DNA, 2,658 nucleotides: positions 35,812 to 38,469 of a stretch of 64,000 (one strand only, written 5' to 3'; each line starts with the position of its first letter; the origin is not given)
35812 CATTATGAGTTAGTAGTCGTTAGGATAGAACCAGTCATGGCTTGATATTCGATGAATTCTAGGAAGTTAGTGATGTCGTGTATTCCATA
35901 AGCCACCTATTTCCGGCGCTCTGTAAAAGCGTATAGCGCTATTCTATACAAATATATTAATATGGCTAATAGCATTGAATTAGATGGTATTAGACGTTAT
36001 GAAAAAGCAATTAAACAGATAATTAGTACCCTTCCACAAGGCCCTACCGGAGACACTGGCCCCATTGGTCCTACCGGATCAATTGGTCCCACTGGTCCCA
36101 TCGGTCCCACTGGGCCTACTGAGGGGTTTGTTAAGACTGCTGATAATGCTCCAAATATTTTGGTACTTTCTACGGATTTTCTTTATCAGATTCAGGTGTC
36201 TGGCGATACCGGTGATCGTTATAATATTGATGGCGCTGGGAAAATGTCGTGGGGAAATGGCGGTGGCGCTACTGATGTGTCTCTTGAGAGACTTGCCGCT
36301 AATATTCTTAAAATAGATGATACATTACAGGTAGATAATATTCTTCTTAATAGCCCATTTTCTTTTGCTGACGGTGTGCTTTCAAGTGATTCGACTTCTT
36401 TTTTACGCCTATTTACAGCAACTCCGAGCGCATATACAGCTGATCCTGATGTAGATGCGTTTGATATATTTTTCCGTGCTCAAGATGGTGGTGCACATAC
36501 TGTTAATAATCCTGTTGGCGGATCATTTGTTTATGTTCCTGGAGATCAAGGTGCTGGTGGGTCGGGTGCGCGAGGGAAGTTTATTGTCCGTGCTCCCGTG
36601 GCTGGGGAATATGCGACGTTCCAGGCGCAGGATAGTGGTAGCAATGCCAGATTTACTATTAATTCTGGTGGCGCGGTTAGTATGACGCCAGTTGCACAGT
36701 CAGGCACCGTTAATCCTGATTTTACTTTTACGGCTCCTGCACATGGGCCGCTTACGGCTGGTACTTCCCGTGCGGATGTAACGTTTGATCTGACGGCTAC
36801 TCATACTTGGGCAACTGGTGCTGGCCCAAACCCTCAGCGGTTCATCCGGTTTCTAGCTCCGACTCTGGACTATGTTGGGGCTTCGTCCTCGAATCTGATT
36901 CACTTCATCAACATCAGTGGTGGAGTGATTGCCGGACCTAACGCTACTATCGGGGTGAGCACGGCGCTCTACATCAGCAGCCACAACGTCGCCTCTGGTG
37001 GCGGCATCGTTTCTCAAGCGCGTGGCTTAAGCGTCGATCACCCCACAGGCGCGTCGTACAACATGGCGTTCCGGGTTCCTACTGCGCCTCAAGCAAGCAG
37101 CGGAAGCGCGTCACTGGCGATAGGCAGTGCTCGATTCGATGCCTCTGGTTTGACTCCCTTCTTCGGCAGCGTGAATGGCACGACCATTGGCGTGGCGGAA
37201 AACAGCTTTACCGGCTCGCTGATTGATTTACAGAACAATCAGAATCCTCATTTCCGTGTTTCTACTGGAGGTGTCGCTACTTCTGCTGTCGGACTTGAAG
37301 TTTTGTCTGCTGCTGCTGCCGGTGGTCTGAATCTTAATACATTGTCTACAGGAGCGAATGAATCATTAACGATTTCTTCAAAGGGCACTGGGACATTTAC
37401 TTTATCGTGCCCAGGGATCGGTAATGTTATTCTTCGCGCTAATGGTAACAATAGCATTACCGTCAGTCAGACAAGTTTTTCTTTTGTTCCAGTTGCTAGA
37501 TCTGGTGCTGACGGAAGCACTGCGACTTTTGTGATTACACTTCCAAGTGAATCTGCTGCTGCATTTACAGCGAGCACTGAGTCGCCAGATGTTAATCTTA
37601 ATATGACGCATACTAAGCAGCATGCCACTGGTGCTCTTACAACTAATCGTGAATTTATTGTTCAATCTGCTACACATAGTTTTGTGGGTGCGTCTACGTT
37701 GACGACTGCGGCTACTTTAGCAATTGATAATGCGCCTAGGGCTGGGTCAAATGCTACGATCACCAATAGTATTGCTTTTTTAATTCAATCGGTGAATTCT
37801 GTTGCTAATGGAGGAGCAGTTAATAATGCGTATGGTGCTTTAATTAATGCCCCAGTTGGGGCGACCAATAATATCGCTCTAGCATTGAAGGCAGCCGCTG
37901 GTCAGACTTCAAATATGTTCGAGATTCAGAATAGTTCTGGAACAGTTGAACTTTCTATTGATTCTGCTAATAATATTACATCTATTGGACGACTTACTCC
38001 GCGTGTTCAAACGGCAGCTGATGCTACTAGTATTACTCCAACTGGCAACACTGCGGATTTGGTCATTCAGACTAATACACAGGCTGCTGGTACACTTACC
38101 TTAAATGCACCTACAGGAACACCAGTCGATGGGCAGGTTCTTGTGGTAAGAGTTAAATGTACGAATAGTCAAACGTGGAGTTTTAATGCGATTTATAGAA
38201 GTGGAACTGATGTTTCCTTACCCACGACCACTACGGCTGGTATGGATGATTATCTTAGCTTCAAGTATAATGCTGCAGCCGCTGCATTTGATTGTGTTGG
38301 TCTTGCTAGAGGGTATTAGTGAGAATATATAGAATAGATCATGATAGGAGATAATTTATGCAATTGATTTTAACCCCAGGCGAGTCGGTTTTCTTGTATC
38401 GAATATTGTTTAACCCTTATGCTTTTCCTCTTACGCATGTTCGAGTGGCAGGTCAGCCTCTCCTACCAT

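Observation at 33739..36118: Recombination scar: duplicated tail-fibre 5' end fused to a repeated ~110-bp segment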

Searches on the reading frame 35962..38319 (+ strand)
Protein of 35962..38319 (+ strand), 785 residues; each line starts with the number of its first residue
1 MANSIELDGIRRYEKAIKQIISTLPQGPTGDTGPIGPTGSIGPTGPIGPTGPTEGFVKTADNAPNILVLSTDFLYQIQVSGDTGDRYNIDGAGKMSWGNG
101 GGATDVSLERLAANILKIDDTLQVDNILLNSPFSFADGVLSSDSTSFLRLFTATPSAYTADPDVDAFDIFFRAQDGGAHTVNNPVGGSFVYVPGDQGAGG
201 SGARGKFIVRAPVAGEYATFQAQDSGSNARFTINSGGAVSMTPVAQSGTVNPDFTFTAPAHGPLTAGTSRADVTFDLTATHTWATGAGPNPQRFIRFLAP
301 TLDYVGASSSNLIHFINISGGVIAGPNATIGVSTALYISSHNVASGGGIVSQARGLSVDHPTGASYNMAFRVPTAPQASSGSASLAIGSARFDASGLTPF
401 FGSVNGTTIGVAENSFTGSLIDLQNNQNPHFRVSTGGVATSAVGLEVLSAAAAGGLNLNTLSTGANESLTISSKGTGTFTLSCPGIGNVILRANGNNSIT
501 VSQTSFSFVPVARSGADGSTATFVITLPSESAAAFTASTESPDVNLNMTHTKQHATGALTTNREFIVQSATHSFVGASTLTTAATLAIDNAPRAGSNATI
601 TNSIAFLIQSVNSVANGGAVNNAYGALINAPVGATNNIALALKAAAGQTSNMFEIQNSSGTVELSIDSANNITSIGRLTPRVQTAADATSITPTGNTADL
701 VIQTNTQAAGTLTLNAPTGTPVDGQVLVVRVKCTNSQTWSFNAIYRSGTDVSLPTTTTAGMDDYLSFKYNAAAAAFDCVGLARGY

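Call 7: search_protein_families(library=pfam, proteins=[window:35962-38319:+], max_evalue=0.1)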
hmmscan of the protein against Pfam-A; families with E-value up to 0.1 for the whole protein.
window:35962-38319:+ (785 aa): 2 families
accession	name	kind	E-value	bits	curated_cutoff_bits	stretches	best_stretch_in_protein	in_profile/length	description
PF23157.1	DUF7055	-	0.043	14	27.6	0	705-728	12-35/66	Domain of unknown function (DUF7055)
PF03944.20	Endotoxin_C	-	0.056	14.2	21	0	692-775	20-107/142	delta endotoxin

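Call 8: search_protein_families(library=phrogs, proteins=[window:35962-38319:+], max_evalue=0.01)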
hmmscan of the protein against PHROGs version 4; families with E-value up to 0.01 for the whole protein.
window:35962-38319:+ (785 aa): 5 families
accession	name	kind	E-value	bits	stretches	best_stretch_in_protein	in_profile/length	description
phrog_3030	-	unknown function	9.1e-08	32.6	1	644-780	130-267/272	-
phrog_10972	-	tail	2.1e-05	25.2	1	25-54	164-193/343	tail fiber protein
phrog_366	-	tail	4.8e-05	24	1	25-65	346-386/474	tail fiber protein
phrog_5073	-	tail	6.1e-05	23.2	1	25-53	107-135/519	tail fiber protein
phrog_16032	-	unknown function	0.0012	19.3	1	23-59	60-96/331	-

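Call 9: search_dna_similar(query=window:35962-38319:+, collection=phages, mode=protein, max_rows=25)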
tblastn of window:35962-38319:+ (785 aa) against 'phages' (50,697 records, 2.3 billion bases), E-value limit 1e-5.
Records with a match: 1; places in all: 1; records where one place covers at least 80% of the query: 0.
Best place of each record, by identity: <60% 1.
By first word of the organism name: Methylophilaceae 1.
By host as written in the record: Methylophilaceae bacterium IMCC19250 1.
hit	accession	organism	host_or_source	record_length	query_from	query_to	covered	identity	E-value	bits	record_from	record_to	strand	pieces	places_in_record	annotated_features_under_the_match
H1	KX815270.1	Methylophilaceae phage P19250A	Methylophilaceae bacterium IMCC19250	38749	660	781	16%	39.2%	9e-8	62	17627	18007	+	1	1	tail fiber protein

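Call 10: find_related_loci(query=window:35962-38319:+, collection=viral_contigs, flank=10000)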
Query window:35962-38319:+ (785 aa) in viral_contigs; peptide patterns used: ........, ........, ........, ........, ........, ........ (x = any residue, [..] = any of these).
45 stretches matched a pattern, but none encodes a relative of the query by tblastn (E <= 1e-3).

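Call 15: find_homologous_proteins(query=window:35962-38319:+)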
Query window:35962-38319:+ (785 aa): 28 proteins with E <= 0.001 among 8000 candidates.
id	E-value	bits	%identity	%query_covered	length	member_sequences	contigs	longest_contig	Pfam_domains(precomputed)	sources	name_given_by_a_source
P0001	6.4e-15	73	44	13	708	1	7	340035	PF01391.24,PF26209.2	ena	-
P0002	3.1e-13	67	46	16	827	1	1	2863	-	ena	-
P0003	7.6e-11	59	60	5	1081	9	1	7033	PF01391.24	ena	-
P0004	9.0e-11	59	46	8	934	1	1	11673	PF01391.24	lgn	-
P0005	1.1e-10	59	37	13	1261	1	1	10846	-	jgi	jgi:hypothetical protein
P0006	1.9e-10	58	33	23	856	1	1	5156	-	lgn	-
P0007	2.3e-10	58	42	13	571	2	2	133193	PF01391.24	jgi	jgi:hypothetical protein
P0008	2.3e-10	58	77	4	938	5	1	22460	PF01391.24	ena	-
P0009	2.3e-10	58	40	14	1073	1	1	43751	PF01391.24,PF13884.12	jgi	jgi:hypothetical protein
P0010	5.7e-10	57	32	49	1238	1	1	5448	-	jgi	jgi:hypothetical protein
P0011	6.3e-10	56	47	7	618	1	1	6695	PF01391.24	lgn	-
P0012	9.4e-10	56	44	10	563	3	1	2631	PF01391.24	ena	-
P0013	1.5e-9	55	44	15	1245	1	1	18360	-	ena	-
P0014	1.3e-8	52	42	8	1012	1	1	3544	PF01391.24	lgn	-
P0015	4.4e-8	50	48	8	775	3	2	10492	PF01391.24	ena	-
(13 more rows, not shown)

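Call 29: find_related_loci(query=window:35962-38319:+, collection=metagenome_contigs, flank=10000)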
Query window:35962-38319:+ (785 aa) in metagenome_contigs; peptide patterns used: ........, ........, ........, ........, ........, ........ (x = any residue, [..] = any of these).
342 stretches matched a pattern, but none encodes a relative of the query by tblastn (E <= 1e-3).

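Call 36: search_protein_families(library=ncbifam, proteins=[window:35962-38319:+], max_evalue=0.1)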
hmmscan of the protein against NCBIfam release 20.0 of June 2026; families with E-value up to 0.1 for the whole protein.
window:35962-38319:+ (785 aa): 1 family
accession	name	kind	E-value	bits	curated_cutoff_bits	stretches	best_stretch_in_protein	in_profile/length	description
NF038330.1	adhesin_SclA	exception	0.029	14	400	1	26-64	221-259/405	LPXTG-anchored collagen-like adhesin Scl1/SclA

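Call 63: search_solved_structures(query=window:35962-38319:+, max_evalue=0.01)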
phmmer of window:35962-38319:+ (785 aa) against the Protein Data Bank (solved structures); distinct sequences matched with E-value up to 0.01: 0.

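Call 68: search_protein_families(library=pfam, proteins=[P0001, P0010, P0002, P0006], max_evalue=0.001)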
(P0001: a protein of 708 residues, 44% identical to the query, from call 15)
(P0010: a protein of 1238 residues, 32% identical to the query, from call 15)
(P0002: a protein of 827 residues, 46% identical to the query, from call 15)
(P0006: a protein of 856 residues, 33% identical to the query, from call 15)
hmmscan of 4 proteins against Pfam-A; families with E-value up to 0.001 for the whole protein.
P0001 (708 aa): 1 family
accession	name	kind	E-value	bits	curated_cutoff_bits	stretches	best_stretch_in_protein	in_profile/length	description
PF01391.23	Collagen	-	1.6e-05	25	27.2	0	562-598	15-49/60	Collagen triple helix repeat (20 copies)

P0010 (1238 aa): 0 families

P0002 (827 aa): 0 families

P0006 (856 aa): 0 families
